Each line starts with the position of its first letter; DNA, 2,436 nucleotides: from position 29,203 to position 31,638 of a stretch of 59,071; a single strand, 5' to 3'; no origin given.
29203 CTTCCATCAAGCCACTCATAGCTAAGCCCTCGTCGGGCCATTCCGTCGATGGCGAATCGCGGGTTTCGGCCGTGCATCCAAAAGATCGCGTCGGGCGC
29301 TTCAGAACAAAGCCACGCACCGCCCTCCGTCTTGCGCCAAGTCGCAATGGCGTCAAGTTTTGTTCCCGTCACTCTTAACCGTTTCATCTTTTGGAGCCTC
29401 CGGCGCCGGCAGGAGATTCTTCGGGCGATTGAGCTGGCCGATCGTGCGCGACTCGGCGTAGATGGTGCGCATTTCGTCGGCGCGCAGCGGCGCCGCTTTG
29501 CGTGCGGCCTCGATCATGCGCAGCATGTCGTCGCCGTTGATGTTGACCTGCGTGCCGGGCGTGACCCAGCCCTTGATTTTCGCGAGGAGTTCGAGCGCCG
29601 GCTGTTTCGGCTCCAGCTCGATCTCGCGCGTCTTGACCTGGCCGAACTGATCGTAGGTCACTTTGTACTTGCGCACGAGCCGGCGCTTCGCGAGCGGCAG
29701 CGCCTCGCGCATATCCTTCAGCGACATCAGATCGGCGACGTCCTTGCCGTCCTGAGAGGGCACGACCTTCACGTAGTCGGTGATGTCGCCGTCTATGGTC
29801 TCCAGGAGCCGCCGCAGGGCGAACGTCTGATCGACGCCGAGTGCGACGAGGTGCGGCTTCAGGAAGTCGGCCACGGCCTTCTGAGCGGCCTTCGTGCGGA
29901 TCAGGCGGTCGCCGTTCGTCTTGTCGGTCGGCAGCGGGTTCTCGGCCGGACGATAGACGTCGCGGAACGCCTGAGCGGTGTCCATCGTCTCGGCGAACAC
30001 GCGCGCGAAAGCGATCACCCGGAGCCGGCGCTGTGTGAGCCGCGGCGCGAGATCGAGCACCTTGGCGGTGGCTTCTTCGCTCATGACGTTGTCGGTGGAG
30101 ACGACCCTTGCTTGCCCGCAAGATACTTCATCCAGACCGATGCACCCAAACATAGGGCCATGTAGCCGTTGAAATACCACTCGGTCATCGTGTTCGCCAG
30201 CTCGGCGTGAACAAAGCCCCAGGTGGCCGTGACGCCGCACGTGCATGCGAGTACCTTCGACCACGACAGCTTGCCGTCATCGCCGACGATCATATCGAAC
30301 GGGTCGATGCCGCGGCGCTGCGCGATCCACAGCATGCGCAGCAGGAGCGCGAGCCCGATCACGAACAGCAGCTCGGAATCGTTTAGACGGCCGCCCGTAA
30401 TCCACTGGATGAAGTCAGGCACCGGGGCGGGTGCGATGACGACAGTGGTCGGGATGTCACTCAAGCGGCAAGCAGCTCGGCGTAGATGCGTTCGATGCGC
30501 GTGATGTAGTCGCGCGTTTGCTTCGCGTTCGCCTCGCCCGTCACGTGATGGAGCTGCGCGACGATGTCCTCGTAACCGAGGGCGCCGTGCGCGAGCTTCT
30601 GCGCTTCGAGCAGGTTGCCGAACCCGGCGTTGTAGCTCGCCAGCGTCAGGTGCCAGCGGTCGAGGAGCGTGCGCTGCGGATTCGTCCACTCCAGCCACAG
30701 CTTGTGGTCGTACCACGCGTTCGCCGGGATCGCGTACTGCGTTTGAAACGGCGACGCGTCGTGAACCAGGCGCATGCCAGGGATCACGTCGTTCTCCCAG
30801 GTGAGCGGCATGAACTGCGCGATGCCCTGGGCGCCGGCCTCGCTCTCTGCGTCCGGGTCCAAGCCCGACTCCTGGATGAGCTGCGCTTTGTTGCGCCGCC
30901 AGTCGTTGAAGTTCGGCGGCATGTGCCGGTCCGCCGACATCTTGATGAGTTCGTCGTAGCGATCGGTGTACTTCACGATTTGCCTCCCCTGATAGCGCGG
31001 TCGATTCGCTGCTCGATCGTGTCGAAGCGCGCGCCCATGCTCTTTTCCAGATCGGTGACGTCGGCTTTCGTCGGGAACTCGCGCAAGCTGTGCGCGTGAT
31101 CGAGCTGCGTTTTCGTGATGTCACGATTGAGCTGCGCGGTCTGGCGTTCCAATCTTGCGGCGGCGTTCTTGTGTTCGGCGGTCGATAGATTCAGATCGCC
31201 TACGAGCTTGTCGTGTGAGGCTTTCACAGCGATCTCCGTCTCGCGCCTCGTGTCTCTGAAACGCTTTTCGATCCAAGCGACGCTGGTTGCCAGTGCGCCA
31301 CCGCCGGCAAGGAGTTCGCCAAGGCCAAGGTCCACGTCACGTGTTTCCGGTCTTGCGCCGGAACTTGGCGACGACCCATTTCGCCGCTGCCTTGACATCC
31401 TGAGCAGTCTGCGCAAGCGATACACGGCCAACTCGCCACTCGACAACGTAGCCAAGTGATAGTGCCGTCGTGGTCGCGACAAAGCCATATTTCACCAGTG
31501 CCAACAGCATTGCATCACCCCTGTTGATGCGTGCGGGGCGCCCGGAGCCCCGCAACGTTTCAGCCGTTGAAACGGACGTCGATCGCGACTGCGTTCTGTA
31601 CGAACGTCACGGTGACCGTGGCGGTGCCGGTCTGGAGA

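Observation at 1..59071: Genome-wide excess (roughly 20-fold or more) of the 7-mer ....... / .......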

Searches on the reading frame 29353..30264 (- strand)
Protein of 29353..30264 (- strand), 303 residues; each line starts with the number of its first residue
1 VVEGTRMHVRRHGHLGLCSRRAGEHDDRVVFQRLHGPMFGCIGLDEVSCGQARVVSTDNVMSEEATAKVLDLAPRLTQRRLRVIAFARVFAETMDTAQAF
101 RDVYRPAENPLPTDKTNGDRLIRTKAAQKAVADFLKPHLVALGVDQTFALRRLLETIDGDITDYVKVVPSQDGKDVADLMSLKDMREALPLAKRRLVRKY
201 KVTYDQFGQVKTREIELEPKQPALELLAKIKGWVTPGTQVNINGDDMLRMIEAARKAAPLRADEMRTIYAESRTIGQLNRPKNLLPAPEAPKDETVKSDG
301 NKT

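Call 42: search_protein_families(library=phrogs, max_evalue=0.001, proteins=[window:29353-30264:-])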
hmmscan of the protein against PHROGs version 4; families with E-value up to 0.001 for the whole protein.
window:29353-30264:- (303 aa): 1 family
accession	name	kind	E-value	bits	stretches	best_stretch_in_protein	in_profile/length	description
phrog_51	-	head and packaging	1.2e-08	36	1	85-260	95-243/261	terminase small subunit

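Call 89: search_protein_families(library=pfam, max_evalue=0.05, proteins=[window:29353-30264:-])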
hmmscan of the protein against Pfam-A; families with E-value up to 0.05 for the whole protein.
window:29353-30264:- (303 aa): 1 family
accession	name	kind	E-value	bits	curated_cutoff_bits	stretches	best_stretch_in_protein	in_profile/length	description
PF03592.21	Terminase_2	-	0.0019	19.3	26.1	1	115-230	33-127/141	Terminase small subunit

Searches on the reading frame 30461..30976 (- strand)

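Call 42: search_protein_families(library=phrogs, max_evalue=0.001, proteins=[window:30461-30976:-])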
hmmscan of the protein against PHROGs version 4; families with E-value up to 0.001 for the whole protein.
window:30461-30976:- (171 aa): 4 families
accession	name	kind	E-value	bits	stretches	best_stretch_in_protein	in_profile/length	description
phrog_669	-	lysis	3.8e-26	91.8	1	24-167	934-1055/1946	endolysin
phrog_2013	-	tail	2.8e-10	40.6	1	30-59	487-516/657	lytic tail protein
phrog_342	-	head and packaging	1.4e-08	34.2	1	6-153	14-150/1235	internal virion protein with endolysin domain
phrog_14342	-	tail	1.5e-05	25.8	1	34-161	164-268/272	lytic tail fiber protein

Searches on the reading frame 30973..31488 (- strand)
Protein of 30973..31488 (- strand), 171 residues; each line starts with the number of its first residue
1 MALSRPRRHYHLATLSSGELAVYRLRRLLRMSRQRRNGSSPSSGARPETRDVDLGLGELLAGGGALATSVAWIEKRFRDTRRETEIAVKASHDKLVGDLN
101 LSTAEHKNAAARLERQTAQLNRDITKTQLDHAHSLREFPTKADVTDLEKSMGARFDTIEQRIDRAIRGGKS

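Call 42: search_protein_families(library=phrogs, max_evalue=0.001, proteins=[window:30973-31488:-])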
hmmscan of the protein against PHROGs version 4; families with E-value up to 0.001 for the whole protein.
window:30973-31488:- (171 aa): 0 families

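Call 44: search_protein_families(library=pfam, max_evalue=0.01, proteins=[window:30973-31488:-])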
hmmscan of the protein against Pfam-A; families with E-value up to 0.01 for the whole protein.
window:30973-31488:- (171 aa): 0 families
